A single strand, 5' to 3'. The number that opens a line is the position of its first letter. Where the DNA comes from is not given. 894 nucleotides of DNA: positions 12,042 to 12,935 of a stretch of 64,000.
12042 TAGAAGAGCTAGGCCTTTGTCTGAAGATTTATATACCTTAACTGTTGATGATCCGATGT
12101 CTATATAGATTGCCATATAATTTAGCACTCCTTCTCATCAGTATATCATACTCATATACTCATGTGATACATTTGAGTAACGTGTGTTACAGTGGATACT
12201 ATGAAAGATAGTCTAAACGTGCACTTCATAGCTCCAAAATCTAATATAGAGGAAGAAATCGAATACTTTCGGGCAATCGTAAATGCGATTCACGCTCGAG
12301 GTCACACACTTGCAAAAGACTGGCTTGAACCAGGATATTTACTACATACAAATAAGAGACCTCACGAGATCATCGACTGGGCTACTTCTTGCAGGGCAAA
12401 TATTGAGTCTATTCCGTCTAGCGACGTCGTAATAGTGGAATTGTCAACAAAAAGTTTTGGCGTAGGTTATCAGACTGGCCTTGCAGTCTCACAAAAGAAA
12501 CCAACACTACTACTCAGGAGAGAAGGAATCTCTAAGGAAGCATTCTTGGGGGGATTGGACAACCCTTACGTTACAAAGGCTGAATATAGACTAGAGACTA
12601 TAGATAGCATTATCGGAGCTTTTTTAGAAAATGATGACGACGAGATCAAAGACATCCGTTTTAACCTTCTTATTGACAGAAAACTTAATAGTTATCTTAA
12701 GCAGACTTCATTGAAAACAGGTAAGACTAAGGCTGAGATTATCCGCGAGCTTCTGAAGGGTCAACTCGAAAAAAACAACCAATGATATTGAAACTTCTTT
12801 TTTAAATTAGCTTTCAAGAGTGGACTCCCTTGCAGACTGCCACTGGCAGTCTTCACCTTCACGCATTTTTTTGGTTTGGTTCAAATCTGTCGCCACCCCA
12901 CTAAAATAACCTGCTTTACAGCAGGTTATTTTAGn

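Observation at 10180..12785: Candidate undescribed nucleotide-centric system: Ppx/GppA::NDT fusion, dNMP-kinase-like protein and NDT(E->Q)::RHH regulator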

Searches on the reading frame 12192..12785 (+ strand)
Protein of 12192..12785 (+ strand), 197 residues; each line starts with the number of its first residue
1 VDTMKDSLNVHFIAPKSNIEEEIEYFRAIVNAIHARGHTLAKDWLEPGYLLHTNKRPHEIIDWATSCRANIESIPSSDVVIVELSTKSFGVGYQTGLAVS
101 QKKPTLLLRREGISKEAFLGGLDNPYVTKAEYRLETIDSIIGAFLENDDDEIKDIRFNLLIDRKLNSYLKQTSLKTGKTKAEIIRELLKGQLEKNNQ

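Call 3: search_protein_families(library=pfam, proteins=[window:12192-12785:+], max_evalue=1)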
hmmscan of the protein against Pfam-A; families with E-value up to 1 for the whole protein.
window:12192-12785:+ (197 aa): 1 family
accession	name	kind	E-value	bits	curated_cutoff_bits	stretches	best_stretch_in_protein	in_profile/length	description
PF05014.21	Nuc_deoxyrib_tr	-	5.5e-05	23.7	28.8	1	21-111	12-99/117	Nucleoside 2-deoxyribosyltransferase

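Call 4: search_protein_families(library=ncbifam, proteins=[window:12192-12785:+], max_evalue=1)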
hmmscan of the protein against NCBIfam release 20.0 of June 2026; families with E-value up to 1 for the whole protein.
window:12192-12785:+ (197 aa): 2 families
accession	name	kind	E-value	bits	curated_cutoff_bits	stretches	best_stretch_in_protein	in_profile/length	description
NF048017.1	antitoxin_RelB_like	equivalog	0.024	14.8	50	1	163-194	4-35/70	type II toxin-antitoxin system RelB family antitoxin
NF010256.0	PRK13702.1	subfamily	0.075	13.1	87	1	157-196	44-83/85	replication regulatory protein RepA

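Call 5: search_protein_families(library=padloc, proteins=[window:12192-12785:+], max_evalue=1)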
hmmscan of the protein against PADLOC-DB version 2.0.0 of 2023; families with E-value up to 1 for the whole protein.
window:12192-12785:+ (197 aa): 0 families

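Call 15: find_homologous_proteins(query=window:12192-12785:+)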
Query window:12192-12785:+ (197 aa): 58 proteins with E <= 0.001 among 248 candidates.
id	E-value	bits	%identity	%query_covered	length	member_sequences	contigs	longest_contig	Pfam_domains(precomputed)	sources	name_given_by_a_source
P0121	1.8e-122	424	100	98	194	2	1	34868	-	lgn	-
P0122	8.1e-101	353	80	98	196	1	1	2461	PF05014.22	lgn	-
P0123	3.3e-97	341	80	98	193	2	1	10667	PF05014.22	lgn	-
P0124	6.7e-94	331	77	98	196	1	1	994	PF05014.22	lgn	-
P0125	9.1e-93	327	75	98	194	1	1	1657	PF05014.22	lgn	-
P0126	1.4e-91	323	75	98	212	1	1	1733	PF05014.22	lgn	-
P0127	1.7e-91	323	74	98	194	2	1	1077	PF05014.22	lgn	-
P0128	5.9e-91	321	73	99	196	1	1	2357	PF05014.22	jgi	jgi:nucleoside 2-deoxyribosyltransferase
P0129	6.9e-90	317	72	99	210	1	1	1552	PF05014.22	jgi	-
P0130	1.3e-89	317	75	97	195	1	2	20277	-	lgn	-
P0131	2.6e-89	316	71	99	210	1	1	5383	PF05014.22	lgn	-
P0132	1.2e-86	307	73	97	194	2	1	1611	PF05014.22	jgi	-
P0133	4.9e-85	302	72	96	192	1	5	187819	PF05014.22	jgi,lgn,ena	-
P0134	2.2e-81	290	67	97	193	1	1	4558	PF05014.22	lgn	-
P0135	1.3e-79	284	66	95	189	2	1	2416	PF05014.22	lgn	-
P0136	3.2e-79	283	68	92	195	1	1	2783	PF05014.22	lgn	-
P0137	6.7e-77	275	67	96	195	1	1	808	PF05014.22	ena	-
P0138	6.8e-77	275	67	96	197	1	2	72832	PF05014.22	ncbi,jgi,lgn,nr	ncbi:MAG TPA: nucleoside 2-deoxyribosyltransferase [Candidatus Saccharimonadales bacterium]|jgi:hypo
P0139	1.8e-76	274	67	92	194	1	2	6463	PF05014.22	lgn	-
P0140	1.2e-75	271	65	96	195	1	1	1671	PF05014.22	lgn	-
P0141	1.6e-74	267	64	98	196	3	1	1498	PF05014.22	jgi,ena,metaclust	metaclust:\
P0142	4.1e-74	266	65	96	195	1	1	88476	PF05014.22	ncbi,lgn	ncbi:MAG: nucleoside 2-deoxyribosyltransferase [Candidatus Saccharibacteria bacterium]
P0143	1.7e-73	264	66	94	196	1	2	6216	PF05014.22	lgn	-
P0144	2.2e-70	254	64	94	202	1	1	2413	PF05014.22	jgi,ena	-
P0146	1.1e-65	239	59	94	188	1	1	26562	PF05014.22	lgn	-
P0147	6.3e-47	177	48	94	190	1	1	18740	PF05014.22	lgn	-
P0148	2.7e-45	172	44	95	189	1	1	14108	PF05014.22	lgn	-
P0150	4.9e-44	168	44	96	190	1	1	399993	PF05014.22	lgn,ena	-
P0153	9.8e-43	164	45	94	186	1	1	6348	PF05014.22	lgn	-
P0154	1.8e-42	163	44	95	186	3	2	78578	PF05014.22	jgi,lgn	jgi:nucleoside 2-deoxyribosyltransferase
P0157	1.6e-41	160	42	96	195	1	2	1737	PF05014.22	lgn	-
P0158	2.0e-41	159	44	94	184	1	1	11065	PF05014.22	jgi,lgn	jgi:nucleoside 2-deoxyribosyltransferase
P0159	3.9e-40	155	40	95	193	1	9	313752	-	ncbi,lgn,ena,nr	ncbi:MAG TPA: hypothetical protein VFI74_04625 [Candidatus Saccharimonadales bacterium]|nr:hypotheti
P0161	8.3e-39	151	43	93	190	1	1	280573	-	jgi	jgi:nucleoside 2-deoxyribosyltransferase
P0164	1.8e-38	150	41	93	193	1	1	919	PF05014.22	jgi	-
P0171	3.9e-37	145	39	93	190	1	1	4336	PF05014.22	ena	-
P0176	3.2e-35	139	38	94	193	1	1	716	PF05014.22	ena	-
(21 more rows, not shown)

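Call 43: predict_structure(alignment_id=A3)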
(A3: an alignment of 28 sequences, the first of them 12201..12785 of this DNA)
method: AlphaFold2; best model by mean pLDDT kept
length: 194 residues; sequences in the alignment: 28
mean_pLDDT: 84.8   pTM: 0.72
mean pLDDT of the five models: 84.8, 84.6, 84.5, 83.8, 81.9
residues with pLDDT >= 90: 93; 70-90: 75; 50-70: 15; < 50: 11
segments of 3 or more residues with pLDDT < 50: 147-156
pLDDT, mean of each block of 10 residues (from residue 1): 85 90 98 94 93 88 89 94 89 91 92 66 91 96 64 53 79 83 83 73
secondary structure, 60 per line:
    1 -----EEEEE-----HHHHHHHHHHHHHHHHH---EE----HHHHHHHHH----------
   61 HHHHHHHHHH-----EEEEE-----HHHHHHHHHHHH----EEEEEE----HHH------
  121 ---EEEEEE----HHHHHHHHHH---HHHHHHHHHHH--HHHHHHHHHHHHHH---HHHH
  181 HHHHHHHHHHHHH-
elements in order: E6-10 H16-32 H42-50 H61-70 E76-80 H86-97 E102-107 E124-129 H134-143 H147-157 H160-173 H177-193
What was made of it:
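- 12639..12785 (+): Gene C, C-terminal probable ribbon-helix-helix DNA-binding tail (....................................), the most conserved part of the family. The AF2 monomer gives low confidence for the strand (call 43).
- On Ribbon-helix-helix DNA-binding domain (CopG/Arc/MetJ), C tail: The monomer AF2 model is low-confidence for the strand (call 43).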

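Call 47: fold_search(model_id=the predicted structure, library=pdb)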
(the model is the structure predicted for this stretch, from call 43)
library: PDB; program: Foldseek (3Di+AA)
matches with E <= 10: 1321; with E <= 0.001: 105
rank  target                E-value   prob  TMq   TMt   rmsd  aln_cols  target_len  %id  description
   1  9i57_B                1.1e-07  1.00  0.57  0.76   3.3       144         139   21  Crystal structure of DNPH1 bound by compound 39. (released 2025-11-12)
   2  9i58_B                1.2e-07  1.00  0.54  0.76   3.8       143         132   20  Crystal structure of DNPH1 bound by compound 31. (released 2025-11-12)
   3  9s0o_A                3.7e-07  1.00  0.55  0.76   4.9       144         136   20  Crystal structure of DNPH1 bound by compound 6 (released 2025-12-24)
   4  9i6e_B                3.7e-07  1.00  0.52  0.71   4.4       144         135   23  Crystal structure of DNPH1 bound by compound 5. (released 2025-11-12)
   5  8qhq_D                4.5e-07  1.00  0.54  0.72   3.9       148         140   21  Crystal structure of human DNPH1 bound to hmdUMP (released 2023-11-08)
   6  9i9q_A                5.8e-07  1.00  0.54  0.77   3.5       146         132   19  Crystal structure of DNPH1 bound by compound 2. (released 2025-11-12)
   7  8qhq_B                6.2e-07  1.00  0.55  0.72   3.9       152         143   21  Crystal structure of human DNPH1 bound to hmdUMP (released 2023-11-08)
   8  9ia6_A                7.0e-07  1.00  0.51  0.75   5.2       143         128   21  Crystal structure of DNPH1 bound by compound 3. (released 2025-11-12)
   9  9da5_A                7.9e-07  1.00  0.50  0.76   4.5       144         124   22  Crystal structure of human DNPH1 bound to inhibitor 2c (released 2025-02-05)
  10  9i9q_D                8.5e-07  1.00  0.51  0.71   5.2       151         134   20  Crystal structure of DNPH1 bound by compound 2. (released 2025-11-12)
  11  8rpt_A                1.5e-06  1.00  0.47  0.66   6.2       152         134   19  Crystal structure of human DNPH1 mutant- D80A (released 2024-11-20)
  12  9rpo_A                1.7e-06  1.00  0.48  0.74   4.4       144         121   24  Crystal structure of DNPH1 bound by compound 3 (released 2025-12-24)
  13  9s1o_A                1.9e-06  1.00  0.52  0.77   4.4       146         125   21  Crystal structure of DNPH1 bound by compound 18 (released 2025-12-24)
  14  9i9q_C                1.9e-06  1.00  0.49  0.76   4.4       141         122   21  Crystal structure of DNPH1 bound by compound 2. (released 2025-11-12)
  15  9da3_B                1.9e-06  1.00  0.49  0.74   5.1       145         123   21  Crystal structure of human DNPH1 bound to inhibitor 2a (released 2025-02-05)
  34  8rps_A                3.8e-06  1.00  0.51  0.75   4.7       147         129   21  Crystal structure of human DNPH1 mutant- D80N bound to 5hmdUMP (released 2024-11-20)
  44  4fyh_D                4.6e-06  1.00  0.52  0.74   4.2       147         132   22  Crystal structure of rcl with phospho-triciribine (released 2013-01-02)
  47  8rps_B                5.0e-06  1.00  0.51  0.73   4.6       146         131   21  Crystal structure of human DNPH1 mutant- D80N bound to 5hmdUMP (released 2024-11-20)
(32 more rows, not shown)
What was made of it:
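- On DNPH1 (2'-deoxynucleoside 5'-phosphate N-hydrolase), C N-terminal domain: The top 50 Foldseek hits are all DNPH1, target-normalised TM about 0.76 (call 47).
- Checked: All top 50 Foldseek hits are DNPH1, target-normalised TM about 0.76 (call 47).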

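Call 49: search_solved_structures(query=A3, max_evalue=1, show_alignments=4)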
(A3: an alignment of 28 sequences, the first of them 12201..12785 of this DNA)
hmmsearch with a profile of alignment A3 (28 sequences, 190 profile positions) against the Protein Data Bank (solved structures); distinct sequences matched with E-value up to 1: 17.
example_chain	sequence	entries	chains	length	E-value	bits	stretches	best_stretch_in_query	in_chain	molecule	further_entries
4fyh_A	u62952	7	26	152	7.7e-12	48.5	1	3-141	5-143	Deoxyribonucleoside 5'-monophosphate N-glycosidase | 2'-deoxynucleoside 5'-phosphate N-hydrolase 1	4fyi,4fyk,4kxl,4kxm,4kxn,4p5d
2khz_A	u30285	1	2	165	4.2e-11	46.1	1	3-140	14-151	c-Myc-responsive protein Rcl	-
2klh_A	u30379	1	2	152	7.5e-11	45.3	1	3-141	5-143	c-Myc-responsive protein Rcl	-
8rps_C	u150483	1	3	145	1.5e-10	44.3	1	5-140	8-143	2'-deoxynucleoside 5'-phosphate N-hydrolase 1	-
8qhq_A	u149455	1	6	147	1.9e-10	43.9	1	5-140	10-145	2'-deoxynucleoside 5'-phosphate N-hydrolase 1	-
4p5e_A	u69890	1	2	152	3.3e-10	43.2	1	5-141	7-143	2'-deoxynucleoside 5'-phosphate N-hydrolase 1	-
9i3q_A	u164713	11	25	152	3.3e-10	43.2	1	5-141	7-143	5-hydroxymethyl-dUMP N-hydrolase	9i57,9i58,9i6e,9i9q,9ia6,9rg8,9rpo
9da1_A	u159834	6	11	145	5.1e-10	42.6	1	5-140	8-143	5-hydroxymethyl-dUMP N-hydrolase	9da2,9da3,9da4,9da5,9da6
8os9_A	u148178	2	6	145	5.1e-10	42.6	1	5-140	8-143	2'-deoxynucleoside 5'-phosphate N-hydrolase 1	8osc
8qhr_A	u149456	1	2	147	5.1e-10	42.5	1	5-140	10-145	2'-deoxynucleoside 5'-phosphate N-hydrolase 1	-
8rqd_C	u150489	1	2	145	5.8e-10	42.4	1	7-140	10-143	2'-deoxynucleoside 5'-phosphate N-hydrolase 1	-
8rpt_B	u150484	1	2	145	1.4e-09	41.1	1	5-140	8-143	2'-deoxynucleoside 5'-phosphate N-hydrolase 1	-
4hx9_A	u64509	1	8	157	0.079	15.8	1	51-130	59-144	Nucleoside deoxyribosyltransferase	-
8gz7_B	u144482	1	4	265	0.46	13.3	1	108-187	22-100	Gamma-hemolysin component A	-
3b07_B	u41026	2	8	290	0.51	13.2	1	108-187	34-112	Gamma-hemolysin component A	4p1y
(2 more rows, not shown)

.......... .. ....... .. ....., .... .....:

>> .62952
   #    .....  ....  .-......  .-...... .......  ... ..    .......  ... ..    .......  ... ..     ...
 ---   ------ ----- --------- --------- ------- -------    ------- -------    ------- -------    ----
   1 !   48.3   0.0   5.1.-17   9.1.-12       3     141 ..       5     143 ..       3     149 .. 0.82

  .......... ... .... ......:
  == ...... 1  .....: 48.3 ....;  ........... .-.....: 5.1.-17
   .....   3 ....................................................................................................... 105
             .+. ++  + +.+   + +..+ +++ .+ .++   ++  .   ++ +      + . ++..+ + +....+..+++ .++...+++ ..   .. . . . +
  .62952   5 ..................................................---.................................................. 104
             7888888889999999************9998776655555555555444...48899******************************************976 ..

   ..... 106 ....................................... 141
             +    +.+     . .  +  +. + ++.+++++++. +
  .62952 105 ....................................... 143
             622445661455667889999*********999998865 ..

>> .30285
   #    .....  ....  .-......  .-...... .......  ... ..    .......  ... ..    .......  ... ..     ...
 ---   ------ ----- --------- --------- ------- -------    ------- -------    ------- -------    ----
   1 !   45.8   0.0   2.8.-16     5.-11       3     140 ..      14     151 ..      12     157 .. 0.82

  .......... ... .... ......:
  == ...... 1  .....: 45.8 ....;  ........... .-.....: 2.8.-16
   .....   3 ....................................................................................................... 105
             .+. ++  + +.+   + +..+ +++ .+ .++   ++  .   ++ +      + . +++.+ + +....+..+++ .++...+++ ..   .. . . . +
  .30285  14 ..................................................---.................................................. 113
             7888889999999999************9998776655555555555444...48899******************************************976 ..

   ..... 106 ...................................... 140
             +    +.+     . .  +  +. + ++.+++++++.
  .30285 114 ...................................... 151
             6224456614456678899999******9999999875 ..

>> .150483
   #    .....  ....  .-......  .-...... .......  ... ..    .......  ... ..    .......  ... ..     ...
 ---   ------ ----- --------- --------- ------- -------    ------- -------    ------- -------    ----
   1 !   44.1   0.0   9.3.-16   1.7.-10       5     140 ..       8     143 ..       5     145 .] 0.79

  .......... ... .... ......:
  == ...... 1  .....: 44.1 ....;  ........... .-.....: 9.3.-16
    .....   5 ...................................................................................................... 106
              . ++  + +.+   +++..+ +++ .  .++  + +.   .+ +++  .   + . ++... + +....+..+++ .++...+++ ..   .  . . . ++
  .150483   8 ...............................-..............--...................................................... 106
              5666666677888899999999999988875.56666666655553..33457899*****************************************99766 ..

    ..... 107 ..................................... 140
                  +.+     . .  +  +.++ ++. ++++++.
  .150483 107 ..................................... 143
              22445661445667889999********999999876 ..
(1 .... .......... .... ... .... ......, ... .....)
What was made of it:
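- On DNPH1 (2'-deoxynucleoside 5'-phosphate N-hydrolase), C N-terminal domain: Profile E=7.7e-12 over residues 3-141 (call 49).
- Closest known: DNPH1. Same: C's N-terminal domain has the DNPH1 fold and is about 20-24% identical, including the SxGVGY(E/Q)xG segment and the phosphate-binding Ser (calls 47, 49).
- Checked: C N-terminus: profile against DNPH1 E=7.7e-12 (call 49).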

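Call 61: find_encoding_contigs(protein=P0150, flank=4000, max_places=1)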
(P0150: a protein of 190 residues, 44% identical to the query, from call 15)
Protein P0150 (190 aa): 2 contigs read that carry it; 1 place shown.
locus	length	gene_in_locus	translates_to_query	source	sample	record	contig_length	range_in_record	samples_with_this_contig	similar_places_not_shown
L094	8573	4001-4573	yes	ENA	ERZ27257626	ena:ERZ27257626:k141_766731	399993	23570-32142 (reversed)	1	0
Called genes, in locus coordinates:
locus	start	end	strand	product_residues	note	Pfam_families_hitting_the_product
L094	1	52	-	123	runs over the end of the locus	-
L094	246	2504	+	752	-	PF00912:Transgly, PF00905:Transpeptidase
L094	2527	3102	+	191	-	PF01330:RuvA_N, PF14520:HHH_5, PF07499:RuvA_C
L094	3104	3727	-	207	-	PF00383:dCMP_cyt_deam_1, PF14437:MafB19-deam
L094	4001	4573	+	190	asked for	PF05014:Nuc_deoxyrib_tr (weak)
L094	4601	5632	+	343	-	PF01078:Mg_chelatase (faint), PF05496:RuvB_N, PF13191:AAA_16 (faint), PF00004:AAA, PF07728:AAA_5, PF17864:AAA_lid_4, PF05491:WHD_RuvB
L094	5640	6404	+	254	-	-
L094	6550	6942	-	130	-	-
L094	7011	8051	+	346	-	PF00154:RecA_N, PF06745:ATPase (weak), PF08423:Rad51, PF27531:MT3502_N (weak), PF01637:ATPase_2 (weak), PF21096:RecA_C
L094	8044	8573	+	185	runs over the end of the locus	PF00583:Acetyltransf_1 (weak), PF13508:Acetyltransf_7 (weak)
